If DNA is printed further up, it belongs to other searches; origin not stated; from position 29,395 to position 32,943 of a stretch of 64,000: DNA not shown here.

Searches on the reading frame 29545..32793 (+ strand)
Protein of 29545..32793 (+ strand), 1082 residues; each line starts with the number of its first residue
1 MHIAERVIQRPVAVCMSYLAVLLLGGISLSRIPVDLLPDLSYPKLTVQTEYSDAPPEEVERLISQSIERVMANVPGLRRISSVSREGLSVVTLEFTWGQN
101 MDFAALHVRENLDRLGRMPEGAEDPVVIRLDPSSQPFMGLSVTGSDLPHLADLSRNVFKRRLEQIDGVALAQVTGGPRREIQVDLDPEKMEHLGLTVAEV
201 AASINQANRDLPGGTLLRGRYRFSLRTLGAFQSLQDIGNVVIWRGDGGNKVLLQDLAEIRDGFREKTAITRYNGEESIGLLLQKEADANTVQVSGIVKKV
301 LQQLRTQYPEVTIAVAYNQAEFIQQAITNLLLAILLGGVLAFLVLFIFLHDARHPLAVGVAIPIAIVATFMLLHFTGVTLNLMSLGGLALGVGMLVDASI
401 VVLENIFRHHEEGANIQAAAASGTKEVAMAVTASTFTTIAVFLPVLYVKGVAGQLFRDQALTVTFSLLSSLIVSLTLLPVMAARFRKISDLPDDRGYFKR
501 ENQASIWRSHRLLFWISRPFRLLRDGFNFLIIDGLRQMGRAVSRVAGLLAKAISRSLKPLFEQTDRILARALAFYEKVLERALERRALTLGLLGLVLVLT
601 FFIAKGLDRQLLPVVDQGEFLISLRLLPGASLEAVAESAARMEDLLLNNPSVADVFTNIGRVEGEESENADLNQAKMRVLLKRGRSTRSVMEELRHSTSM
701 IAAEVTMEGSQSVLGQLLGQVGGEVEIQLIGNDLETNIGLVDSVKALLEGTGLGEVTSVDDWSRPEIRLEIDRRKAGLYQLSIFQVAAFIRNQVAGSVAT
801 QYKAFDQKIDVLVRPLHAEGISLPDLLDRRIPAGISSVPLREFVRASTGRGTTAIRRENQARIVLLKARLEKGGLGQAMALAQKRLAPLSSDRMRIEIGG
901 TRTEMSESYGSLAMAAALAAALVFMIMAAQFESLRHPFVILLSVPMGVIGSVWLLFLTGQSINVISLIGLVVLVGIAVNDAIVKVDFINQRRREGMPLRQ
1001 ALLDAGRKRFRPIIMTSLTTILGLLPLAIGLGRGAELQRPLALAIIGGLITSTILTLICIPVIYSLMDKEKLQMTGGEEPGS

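Call 70: search_protein_families(library=pfam, proteins=[window:29545-32793:+], max_evalue=0.00001)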
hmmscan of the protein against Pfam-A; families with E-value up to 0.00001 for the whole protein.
window:29545-32793:+ (1082 aa): 3 families
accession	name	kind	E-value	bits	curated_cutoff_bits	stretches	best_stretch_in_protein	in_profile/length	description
PF00873.25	ACR_tran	-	4.2e-231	770.1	28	2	5-509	3-513/1021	AcrB/AcrD/AcrF family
PF02355.23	SecD_SecF_C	-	1e-08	35.3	20.5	1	913-1057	34-176/189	Protein export membrane protein SecD/SecF, C-terminal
PF03176.21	MMPL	-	3.7e-06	26.6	20.5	0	321-509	146-321/333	MMPL family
